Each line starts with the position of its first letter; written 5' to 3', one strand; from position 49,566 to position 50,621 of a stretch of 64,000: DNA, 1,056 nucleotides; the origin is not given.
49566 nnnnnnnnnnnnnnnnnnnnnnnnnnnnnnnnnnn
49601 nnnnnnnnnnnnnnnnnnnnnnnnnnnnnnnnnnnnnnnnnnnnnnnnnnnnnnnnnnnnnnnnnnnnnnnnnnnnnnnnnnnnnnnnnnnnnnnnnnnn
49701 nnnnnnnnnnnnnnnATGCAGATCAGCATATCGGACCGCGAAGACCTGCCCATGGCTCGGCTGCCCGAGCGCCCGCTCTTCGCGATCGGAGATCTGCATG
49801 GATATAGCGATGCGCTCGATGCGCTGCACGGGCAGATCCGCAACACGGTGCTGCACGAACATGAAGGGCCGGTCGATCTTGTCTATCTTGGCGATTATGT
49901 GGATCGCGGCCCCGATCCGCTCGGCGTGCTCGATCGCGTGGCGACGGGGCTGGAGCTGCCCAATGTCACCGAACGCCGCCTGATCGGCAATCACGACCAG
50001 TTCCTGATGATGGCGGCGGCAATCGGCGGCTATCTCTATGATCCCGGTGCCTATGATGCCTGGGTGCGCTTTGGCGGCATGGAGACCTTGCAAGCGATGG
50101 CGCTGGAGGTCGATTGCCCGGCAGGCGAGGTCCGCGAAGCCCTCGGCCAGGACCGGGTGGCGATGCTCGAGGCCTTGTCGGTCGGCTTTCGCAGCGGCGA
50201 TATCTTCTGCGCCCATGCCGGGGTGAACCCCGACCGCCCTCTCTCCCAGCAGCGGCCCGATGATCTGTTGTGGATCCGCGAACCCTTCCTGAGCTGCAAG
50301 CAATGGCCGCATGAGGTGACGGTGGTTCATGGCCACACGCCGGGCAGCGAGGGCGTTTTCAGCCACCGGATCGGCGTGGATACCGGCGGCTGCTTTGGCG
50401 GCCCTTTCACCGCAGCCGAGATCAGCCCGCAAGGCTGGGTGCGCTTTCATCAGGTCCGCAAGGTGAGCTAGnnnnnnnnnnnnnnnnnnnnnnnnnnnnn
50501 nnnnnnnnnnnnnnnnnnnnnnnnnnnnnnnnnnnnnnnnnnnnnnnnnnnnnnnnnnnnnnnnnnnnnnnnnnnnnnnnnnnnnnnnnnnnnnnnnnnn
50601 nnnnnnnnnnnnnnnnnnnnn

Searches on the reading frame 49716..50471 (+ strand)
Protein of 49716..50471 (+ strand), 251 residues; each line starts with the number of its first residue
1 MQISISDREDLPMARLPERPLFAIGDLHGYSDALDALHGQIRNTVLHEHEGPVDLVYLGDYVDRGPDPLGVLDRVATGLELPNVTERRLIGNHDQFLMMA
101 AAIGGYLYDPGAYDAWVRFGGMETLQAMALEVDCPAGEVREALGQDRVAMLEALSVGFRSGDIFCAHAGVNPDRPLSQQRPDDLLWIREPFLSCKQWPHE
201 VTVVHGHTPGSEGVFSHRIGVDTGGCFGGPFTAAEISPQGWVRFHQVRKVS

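Call 3: search_protein_families(library=pfam, proteins=[window:49716-50471:+], max_evalue=0.1)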
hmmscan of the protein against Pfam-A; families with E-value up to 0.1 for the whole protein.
window:49716-50471:+ (251 aa): 1 family
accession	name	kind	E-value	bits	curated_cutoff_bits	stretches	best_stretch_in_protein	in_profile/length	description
PF00149.33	Metallophos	-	2.4e-13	51.4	21.5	1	21-211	3-159/191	Calcineurin-like phosphoesterase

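Call 4: search_protein_families(library=padloc, proteins=[window:49716-50471:+], max_evalue=0.1)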
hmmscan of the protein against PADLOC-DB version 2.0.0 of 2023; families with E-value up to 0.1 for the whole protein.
window:49716-50471:+ (251 aa): 0 families

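Call 8: search_protein_families(library=ncbifam, proteins=[window:49716-50471:+], max_evalue=0.01)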
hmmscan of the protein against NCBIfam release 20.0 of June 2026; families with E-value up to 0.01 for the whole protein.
window:49716-50471:+ (251 aa): 5 families
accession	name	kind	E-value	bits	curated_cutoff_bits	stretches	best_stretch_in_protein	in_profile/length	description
NF001204.0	PRK00166.1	equivalog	1.1e-10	41.3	176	1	22-101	4-74/276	symmetrical bis(5'-nucleosyl)-tetraphosphatase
TIGR04075.1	bacter_Pnkp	equivalog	1.6e-10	39.8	750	1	15-170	176-323/851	polynucleotide kinase-phosphatase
NF010148.0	PRK13625.1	equivalog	3e-07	30.2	340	0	24-81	6-66/245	bis(5'-nucleosyl)-tetraphosphatase PrpE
NF008516.0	PRK11439.1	equivalog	2.8e-05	24.2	326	1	19-236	17-217/218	protein-serine/threonine phosphatase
TIGR00668.1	apaH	equivalog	0.002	17.6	222.85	1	22-101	4-74/279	bis(5'-nucleosyl)-tetraphosphatase (symmetrical) ApaH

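Call 20: find_homologous_proteins(query=window:49716-50471:+)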
Query window:49716-50471:+ (251 aa): 2036 proteins with E <= 0.001 among 3006 candidates; the best 120 are listed.
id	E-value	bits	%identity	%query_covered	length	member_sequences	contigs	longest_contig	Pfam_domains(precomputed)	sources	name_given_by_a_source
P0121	7.0e-171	585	100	100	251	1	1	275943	PF00149.34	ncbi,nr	ncbi:MAG: metallophosphoesterase [Neomegalonema sp.]|nr:metallophosphoesterase [Neomegalonema sp.]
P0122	2.4e-72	262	53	100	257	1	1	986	PF00149.34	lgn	-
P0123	5.0e-71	257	51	98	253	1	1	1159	PF00149.34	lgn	-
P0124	1.0e-70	256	52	99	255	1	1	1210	PF00149.34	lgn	-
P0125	2.4e-69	252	53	99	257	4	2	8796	PF00149.34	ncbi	-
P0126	9.9e-69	250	51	98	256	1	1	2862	PF00149.34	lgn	-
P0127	6.8e-68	247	51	99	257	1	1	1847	PF00149.34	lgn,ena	-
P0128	1.1e-67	246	48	99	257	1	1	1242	PF00149.34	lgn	-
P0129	1.2e-67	246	50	98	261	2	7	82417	PF00149.34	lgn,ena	-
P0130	1.4e-67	246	52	94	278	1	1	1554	PF00149.34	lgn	-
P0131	3.5e-66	242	50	98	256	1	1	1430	PF00149.34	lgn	-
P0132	1.5e-65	239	49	98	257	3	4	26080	PF00149.34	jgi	jgi:serine/threonine protein phosphatase 1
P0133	2.5e-65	239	50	98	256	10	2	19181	PF00149.34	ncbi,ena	-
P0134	2.9e-65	238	51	99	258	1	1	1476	PF00149.34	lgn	-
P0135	2.6e-64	235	48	99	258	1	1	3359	PF00149.34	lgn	-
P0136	1.1e-63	233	49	98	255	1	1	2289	PF00149.34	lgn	-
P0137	1.2e-63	233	49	98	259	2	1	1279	PF00149.34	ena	-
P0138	1.2e-63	233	49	98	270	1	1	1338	PF00149.34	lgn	-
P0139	5.4e-63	231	46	98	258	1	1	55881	PF00149.34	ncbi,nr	ncbi:MAG: metallophosphoesterase [Neomegalonema sp.]|nr:metallophosphoesterase [Neomegalonema sp.]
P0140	6.2e-63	231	47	99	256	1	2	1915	PF00149.34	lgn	-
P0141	6.9e-63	231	50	94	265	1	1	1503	PF00149.34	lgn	-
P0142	7.2e-63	231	47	98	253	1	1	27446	PF00149.34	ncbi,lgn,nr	ncbi:MAG: metallophosphoesterase [Rhodobacteraceae bacterium]|nr:metallophosphoesterase [Paracoccace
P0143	8.9e-63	230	48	98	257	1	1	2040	PF00149.34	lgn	-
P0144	1.3e-62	230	48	98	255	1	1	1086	PF00149.34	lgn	-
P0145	1.6e-62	230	51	95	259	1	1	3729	PF00149.34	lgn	-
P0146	3.5e-62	228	48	98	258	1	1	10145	PF00149.34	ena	-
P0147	3.6e-62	228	46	98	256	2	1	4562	PF00149.34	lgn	-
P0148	7.9e-62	227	47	99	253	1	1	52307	PF00149.34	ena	-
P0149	1.7e-61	226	44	99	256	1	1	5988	PF00149.34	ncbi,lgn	-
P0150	2.8e-61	225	46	99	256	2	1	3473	PF00149.34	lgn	-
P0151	3.3e-61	225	49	94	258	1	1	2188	PF00149.34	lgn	-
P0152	4.0e-61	225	48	96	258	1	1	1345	PF00149.34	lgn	-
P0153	1.2e-60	223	48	98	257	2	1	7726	PF00149.34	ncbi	ncbi:MAG: metallophosphoesterase [Pseudomonadota bacterium]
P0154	1.5e-60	223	46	98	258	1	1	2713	PF00149.34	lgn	-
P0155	1.9e-60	223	47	98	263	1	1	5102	PF00149.34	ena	-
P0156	2.4e-60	222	48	95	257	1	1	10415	PF00149.34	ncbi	-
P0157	3.3e-58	215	47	98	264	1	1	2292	PF00149.34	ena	-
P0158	5.3e-58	215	46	98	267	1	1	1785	PF00149.34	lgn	-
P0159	2.4e-57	213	46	99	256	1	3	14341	PF00149.34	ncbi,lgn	-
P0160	2.7e-57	212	53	89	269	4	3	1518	PF00149.34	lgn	-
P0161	3.0e-57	212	45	98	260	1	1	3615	PF00149.34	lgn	-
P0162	3.0e-57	212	47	98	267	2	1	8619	PF00149.34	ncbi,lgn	ncbi:MAG: metallophosphoesterase [Pseudomonadota bacterium]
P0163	8.2e-57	211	44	99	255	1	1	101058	PF00149.34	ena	-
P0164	1.2e-56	210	45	98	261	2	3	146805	PF00149.34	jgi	-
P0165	6.6e-56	208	45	94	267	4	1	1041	PF00149.34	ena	-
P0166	7.1e-56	208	48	93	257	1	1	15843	PF00149.34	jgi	jgi:diadenosine tetraphosphatase ApaH/serine/threonine PP2A family protein phosphatase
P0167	7.4e-56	208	50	88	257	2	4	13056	PF00149.34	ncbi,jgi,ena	jgi:serine/threonine protein phosphatase 1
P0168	3.1e-54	202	48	88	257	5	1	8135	PF00149.34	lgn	-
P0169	3.9e-54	202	48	87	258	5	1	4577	PF00149.34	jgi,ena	jgi:serine/threonine protein phosphatase 1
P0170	4.8e-54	202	47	94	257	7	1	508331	PF00149.34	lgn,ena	-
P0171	7.3e-54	201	48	90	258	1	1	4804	PF00149.34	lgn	-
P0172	1.0e-53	201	48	88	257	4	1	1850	PF00149.34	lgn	-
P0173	1.3e-53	200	48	89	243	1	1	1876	PF00149.34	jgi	jgi:serine/threonine protein phosphatase 1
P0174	2.6e-53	199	42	94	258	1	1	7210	PF00149.34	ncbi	-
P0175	5.0e-53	198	47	92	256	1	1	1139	PF00149.34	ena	-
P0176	5.6e-53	198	45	92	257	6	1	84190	PF00149.34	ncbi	-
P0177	7.0e-53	198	47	87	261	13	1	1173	PF00149.34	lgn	-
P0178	7.3e-53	198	48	93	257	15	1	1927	PF00149.34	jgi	jgi:serine/threonine protein phosphatase 1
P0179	7.5e-53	198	48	87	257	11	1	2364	PF00149.34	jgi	-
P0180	9.2e-53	198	47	87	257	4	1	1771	PF00149.34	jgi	-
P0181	1.1e-52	197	45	94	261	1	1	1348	PF00149.34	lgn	-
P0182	1.2e-52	197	46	95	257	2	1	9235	PF00149.34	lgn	-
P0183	1.2e-52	197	47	94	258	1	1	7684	PF00149.34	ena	-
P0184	1.5e-52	197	46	97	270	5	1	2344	PF00149.34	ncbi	-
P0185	1.6e-52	197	46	95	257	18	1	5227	PF00149.34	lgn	-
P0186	2.1e-52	196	49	87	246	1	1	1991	PF00149.34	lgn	-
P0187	2.7e-52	196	42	98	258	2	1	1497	PF00149.34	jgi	-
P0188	2.9e-52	196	48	88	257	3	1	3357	PF00149.34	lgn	-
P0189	3.2e-52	196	48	87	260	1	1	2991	PF00149.34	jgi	-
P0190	5.5e-52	195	48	90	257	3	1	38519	PF00149.34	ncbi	ncbi:MAG TPA: metallophosphoesterase [Kiloniellaceae bacterium]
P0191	6.5e-52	195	48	90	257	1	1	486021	PF00149.34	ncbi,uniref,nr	ncbi:metallophosphoesterase [Pelagibius marinus]|uniref:metallophosphoesterase n=1 Tax=Pelagibius ma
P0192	8.0e-52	194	47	87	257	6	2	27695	PF00149.34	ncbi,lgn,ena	ncbi:MAG: metallophosphoesterase [Kiloniellaceae bacterium]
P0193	1.3e-51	194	48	90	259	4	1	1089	PF00149.34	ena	-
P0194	1.3e-51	194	47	93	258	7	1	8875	PF00149.34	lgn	-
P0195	1.5e-51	194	48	87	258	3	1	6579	PF00149.34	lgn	-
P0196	1.5e-51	194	47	93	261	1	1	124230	PF00149.34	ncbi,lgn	ncbi:MAG: metallophosphoesterase family protein [Kiloniellaceae bacterium]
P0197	2.7e-51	193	45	97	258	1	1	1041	PF00149.34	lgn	-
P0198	2.9e-51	193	46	96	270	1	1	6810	PF00149.34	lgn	-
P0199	1.0e-50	191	46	91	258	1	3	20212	PF00149.34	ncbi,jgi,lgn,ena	ncbi:MAG: metallophosphoesterase family protein [Kiloniellaceae bacterium]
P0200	6.3e-50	188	45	90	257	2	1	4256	PF00149.34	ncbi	-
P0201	6.3e-50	188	43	99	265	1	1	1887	PF00149.34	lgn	-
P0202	1.1e-49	187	45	95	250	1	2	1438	PF00149.34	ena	-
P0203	1.3e-49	187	43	92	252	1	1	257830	PF00149.34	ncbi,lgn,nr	ncbi:MAG: metallophosphoesterase [Alphaproteobacteria bacterium]|nr:metallophosphoesterase [Alphapro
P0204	1.4e-49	187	47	87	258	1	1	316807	PF00149.34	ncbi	-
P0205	2.5e-49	186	47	87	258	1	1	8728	PF00149.34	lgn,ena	-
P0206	7.2e-49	185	46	88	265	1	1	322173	PF00149.34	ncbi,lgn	ncbi:MAG: metallophosphoesterase [Kiloniellaceae bacterium]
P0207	6.2e-48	182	46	87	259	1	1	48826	PF00149.34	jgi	-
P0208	6.7e-48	182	45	92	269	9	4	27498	PF00149.34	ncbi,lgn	-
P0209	1.4e-47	181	45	88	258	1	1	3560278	PF00149.34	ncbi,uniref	ncbi:metallophosphoesterase [Pelagibius sp. CAU 1746]|uniref:metallophosphoesterase n=1 Tax=Pelagibi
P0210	2.3e-47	180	42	88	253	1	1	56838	PF00149.34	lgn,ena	-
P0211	7.2e-47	178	50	73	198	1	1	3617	PF00149.34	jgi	jgi:serine/threonine protein phosphatase 1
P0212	1.6e-46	177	48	84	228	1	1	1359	PF00149.34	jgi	jgi:serine/threonine protein phosphatase 1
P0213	3.7e-46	176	42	98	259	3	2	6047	PF00149.34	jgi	-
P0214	5.8e-45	172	43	86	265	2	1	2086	PF00149.34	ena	-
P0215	7.2e-45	172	42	94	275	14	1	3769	PF00149.34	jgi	jgi:serine/threonine protein phosphatase 1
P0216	9.5e-45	171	42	98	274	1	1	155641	PF00149.34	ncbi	ncbi:MAG: metallophosphoesterase [Geminicoccaceae bacterium]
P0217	3.1e-44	170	43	86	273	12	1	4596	PF00149.34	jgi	-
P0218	3.8e-44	169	41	99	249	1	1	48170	PF00149.34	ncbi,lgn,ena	-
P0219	9.3e-44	168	41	92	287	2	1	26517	PF00149.34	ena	-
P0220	2.6e-43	167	43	93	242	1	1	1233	PF00149.34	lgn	-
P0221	3.2e-43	166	46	88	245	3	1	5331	PF00149.34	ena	-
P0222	7.8e-43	165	40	98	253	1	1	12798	PF00149.34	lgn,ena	-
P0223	1.2e-42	164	41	88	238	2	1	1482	PF00149.34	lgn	-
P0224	4.0e-42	163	45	90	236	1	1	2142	PF00149.34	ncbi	-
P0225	6.6e-42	162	42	90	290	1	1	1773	PF00149.34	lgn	-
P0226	1.1e-41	161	40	94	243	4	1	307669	PF00149.34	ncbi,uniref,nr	ncbi:metallophosphoesterase family protein [Roseicella aerolata]|uniref:Serine/threonine protein pho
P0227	2.9e-41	160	41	86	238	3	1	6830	PF00149.34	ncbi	-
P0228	4.1e-41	159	43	98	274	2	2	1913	PF00149.34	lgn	-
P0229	4.4e-41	159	43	90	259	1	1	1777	PF00149.34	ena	-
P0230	5.5e-41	159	42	90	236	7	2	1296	PF00149.34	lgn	-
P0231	5.6e-41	159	42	92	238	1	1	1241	PF00149.34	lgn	-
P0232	7.5e-41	158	43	85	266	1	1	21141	PF00149.34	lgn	-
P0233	7.7e-41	158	42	91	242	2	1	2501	PF00149.34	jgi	jgi:serine/threonine protein phosphatase 1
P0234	9.0e-41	158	44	88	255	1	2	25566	PF00149.34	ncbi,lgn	-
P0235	9.2e-41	158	41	86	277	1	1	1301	PF00149.34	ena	-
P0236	1.1e-40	158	40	91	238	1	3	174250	PF00149.34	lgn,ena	-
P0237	1.1e-40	158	40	91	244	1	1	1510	PF00149.34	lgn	-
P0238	1.5e-40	157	42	85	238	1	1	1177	PF00149.34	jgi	jgi:serine/threonine protein phosphatase 1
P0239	2.4e-40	157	42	91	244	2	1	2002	PF00149.34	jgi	-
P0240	3.1e-40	156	43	87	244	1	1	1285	PF00149.34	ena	-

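Call 21: find_encoding_contigs(protein=P0139, flank=6000, max_places=2)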
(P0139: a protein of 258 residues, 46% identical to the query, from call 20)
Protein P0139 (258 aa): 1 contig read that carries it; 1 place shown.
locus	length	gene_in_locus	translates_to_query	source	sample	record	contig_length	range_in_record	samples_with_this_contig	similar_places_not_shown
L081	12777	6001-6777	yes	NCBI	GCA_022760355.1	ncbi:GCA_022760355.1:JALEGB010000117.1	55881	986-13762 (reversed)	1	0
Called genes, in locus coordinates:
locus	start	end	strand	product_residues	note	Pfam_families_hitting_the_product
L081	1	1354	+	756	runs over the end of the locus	PF01476:LysM (weak)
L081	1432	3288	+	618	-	PF00664:ABC_membrane, PF02463:SMC_N (weak), PF00005:ABC_tran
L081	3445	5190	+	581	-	PF07969:Amidohydro_3 (faint), PF01979:Amidohydro_1, PF13382:Adenine_deam_C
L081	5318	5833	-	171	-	-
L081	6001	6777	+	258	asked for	PF00149:Metallophos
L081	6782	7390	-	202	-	PF00440:TetR_N (weak), PF16925:TetR_C_13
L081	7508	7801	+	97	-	PF07045:DUF1330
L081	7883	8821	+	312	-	PF02951:GSH-S_N, PF02955:GSH-S_ATP, PF08443:RimK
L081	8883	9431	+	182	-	PF06094:GGACT (faint)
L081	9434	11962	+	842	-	-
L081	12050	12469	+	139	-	PF03928:HbpS-like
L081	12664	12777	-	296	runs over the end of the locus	PF02826:2-Hacid_dh_C (weak), PF03446:NAD_binding_2, PF03807:F420_oxidored, PF14833:NAD_binding_11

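Call 22: find_encoding_contigs(protein=P0129, flank=6000, max_places=2)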
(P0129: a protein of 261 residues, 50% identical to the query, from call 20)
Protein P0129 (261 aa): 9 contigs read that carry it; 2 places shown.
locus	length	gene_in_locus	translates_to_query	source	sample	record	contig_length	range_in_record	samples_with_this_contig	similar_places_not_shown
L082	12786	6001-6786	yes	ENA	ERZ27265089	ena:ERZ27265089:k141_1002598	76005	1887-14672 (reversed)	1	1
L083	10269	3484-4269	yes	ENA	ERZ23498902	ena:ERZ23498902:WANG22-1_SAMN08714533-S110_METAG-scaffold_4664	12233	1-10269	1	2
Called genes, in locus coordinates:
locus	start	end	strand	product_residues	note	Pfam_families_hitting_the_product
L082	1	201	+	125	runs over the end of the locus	PF04430:DUF498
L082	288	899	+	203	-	PF00081:Sod_Fe_N, PF02777:Sod_Fe_C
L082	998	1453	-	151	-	PF00034:Cytochrom_C (weak)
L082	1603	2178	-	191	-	PF18306:LDcluster4, PF03641:Lysine_decarbox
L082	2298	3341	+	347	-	PF13620:CarboxypepD_reg (faint), PF01476:LysM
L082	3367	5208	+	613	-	PF00664:ABC_membrane, PF02463:SMC_N (weak), PF00005:ABC_tran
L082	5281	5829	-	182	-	-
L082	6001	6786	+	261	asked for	PF00149:Metallophos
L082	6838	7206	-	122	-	PF01521:Fe-S_biosyn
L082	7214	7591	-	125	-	PF01883:FeS_assembly_P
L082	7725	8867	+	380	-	PF01702:TGT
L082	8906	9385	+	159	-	PF00583:Acetyltransf_1, PF13673:Acetyltransf_10, PF13508:Acetyltransf_7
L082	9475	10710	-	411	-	PF03349:Toluene_X, PF13505:OMP_b-brl (faint), PF10677:DUF2490 (faint)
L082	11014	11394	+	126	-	PF05071:NDUFA12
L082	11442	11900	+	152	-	PF02470:MlaD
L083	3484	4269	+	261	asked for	PF00149:Metallophos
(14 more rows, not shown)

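Call 23: find_encoding_contigs(protein=P0142, flank=6000, max_places=2)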
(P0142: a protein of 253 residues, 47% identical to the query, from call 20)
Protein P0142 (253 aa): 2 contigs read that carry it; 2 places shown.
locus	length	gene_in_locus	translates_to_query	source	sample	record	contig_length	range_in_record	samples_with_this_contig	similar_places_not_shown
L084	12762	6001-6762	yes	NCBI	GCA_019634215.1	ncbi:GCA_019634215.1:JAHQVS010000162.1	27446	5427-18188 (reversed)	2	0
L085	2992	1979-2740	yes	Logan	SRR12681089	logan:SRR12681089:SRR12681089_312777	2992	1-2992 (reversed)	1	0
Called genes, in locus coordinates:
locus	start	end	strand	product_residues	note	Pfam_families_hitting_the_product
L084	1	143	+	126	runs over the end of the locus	PF04430:DUF498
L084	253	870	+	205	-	PF00081:Sod_Fe_N, PF02777:Sod_Fe_C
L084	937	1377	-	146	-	PF00034:Cytochrom_C (weak)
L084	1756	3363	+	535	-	PF01476:LysM (weak)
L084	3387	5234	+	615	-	PF00664:ABC_membrane, PF02463:SMC_N (weak), PF00005:ABC_tran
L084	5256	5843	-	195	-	-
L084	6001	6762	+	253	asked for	PF00149:Metallophos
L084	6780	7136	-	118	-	PF01521:Fe-S_biosyn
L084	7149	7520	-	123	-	PF01883:FeS_assembly_P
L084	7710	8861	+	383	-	PF01702:TGT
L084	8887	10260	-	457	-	PF03349:Toluene_X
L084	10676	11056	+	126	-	PF05071:NDUFA12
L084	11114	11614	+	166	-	PF02470:MlaD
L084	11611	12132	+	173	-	PF09923:DUF2155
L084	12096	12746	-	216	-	PF03588:Leu_Phe_trans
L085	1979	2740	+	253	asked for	PF00149:Metallophos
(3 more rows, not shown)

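Call 30: find_related_loci(query=A2, collection=metagenome_contigs, flank=5000)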
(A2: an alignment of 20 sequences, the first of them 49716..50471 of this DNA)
Query A2 (251 aa) in metagenome_contigs; peptide patterns used: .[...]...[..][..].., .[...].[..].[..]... (x = any residue, [..] = any of these).
600 stretches matched a pattern (row limit reached: there are more); 477 encode a relative of the query (tblastn E <= 1e-3); the best 80 are kept; 80 distinct loci.
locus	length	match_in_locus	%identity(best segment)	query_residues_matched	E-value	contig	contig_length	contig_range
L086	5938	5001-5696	46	18-251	1e-52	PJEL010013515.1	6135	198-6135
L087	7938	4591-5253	43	21-237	2e-46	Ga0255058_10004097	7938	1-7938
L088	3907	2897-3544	43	14-233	2e-43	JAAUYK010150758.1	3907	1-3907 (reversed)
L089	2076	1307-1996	39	17-245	1e-41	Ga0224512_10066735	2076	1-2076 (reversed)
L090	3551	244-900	39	12-234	9e-40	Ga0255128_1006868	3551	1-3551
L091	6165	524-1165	40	17-234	6e-39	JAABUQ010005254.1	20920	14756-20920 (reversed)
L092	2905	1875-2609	38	5-245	5e-39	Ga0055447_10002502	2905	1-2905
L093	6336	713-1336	39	21-232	3e-38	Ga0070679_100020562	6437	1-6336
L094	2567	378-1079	40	1-234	1e-37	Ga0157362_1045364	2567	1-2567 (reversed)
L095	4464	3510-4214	38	1-233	1e-37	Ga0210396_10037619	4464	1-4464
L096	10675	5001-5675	39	20-240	2e-37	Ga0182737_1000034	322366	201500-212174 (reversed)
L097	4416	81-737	40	21-239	2e-37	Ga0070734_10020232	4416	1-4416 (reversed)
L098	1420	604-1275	40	21-240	5e-38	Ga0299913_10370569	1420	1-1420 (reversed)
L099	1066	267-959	38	17-244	1e-38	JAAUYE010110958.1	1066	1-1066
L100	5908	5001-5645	39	21-234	2e-36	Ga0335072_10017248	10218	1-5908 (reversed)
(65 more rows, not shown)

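Call 52: search_solved_structures(query=A2, max_evalue=0.001)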
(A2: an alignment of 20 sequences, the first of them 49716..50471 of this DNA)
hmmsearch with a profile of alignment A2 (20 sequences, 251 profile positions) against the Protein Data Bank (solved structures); distinct sequences matched with E-value up to 0.001: 94 (the best 60 are shown).
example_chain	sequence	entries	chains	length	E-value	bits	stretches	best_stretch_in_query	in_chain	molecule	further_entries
4j6o_A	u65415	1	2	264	4.8e-20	75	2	23-131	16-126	Metallophosphoesterase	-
1g5b_A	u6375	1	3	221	2.9e-18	69.2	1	18-240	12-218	SERINE/THREONINE PROTEIN PHOSPHATASE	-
2qjc_A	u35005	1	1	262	2.3e-17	66.2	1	20-238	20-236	Diadenosine tetraphosphatase, putative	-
5vjv_A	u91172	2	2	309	9.1e-16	61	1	18-97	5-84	Rhizobiales-like phosphatase 2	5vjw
9t9n_A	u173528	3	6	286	1.6e-11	47.1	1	19-106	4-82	Bis(5'-nucleosyl)-tetraphosphatase, symmetrical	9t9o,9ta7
2dfj_A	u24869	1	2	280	1.9e-10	43.6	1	21-105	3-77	diadenosinetetraphosphatase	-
9olz_A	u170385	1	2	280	2e-10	43.5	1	21-105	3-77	Bis(5'-nucleosyl)-tetraphosphatase [symmetrical]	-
9ojd_A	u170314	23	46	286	2.1e-10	43.4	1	21-105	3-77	Bis(5'-nucleosyl)-tetraphosphatase [symmetrical] | Bis(5'-nucleosyl)-tetraphosphatase, symmetrical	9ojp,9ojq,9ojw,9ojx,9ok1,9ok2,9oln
9oly_A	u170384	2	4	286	5e-09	38.9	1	21-105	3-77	Bis(5'-nucleosyl)-tetraphosphatase [symmetrical]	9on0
9tp7_A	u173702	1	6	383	8.8e-09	38.1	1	13-103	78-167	Serine/threonine-protein phosphatase BSU1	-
2nyl_C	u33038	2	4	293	9.2e-08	34.8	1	18-102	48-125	Serine/threonine-protein phosphatase 2A catalytic subunit alpha isoform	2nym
9tp8_A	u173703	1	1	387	9.3e-08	34.8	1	14-103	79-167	Serine/threonine-protein phosphatase BSU1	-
3p71_C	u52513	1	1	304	1e-07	34.6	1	18-102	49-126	Serine/threonine-protein phosphatase 2A catalytic subunit alpha isoform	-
2ie4_C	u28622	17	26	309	1.1e-07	34.5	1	18-102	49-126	Serine/threonine-protein phosphatase 2A catalytic subunit alpha isoform | PP2A-C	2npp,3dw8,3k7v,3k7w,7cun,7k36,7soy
2ie3_C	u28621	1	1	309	1.1e-07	34.5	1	18-102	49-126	Serine/threonine-protein phosphatase 2A catalytic subunit alpha isoform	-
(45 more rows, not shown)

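Call 53: search_protein_families(library=phrogs, proteins=[window:49716-50471:+], max_evalue=0.001)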
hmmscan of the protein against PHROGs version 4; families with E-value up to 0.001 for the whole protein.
window:49716-50471:+ (251 aa): 3 families
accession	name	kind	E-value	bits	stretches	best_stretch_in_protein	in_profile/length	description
phrog_246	-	other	4.4e-32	112.7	1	19-243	176-389/417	NinI-like serine-threonine phosphatase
phrog_8238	-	DNA, RNA and nucleotide metabolism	3.2e-07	29.8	1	21-173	174-307/737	RNA ligase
phrog_20114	-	other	5e-06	27.9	1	21-99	5-75/131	phosphoesterase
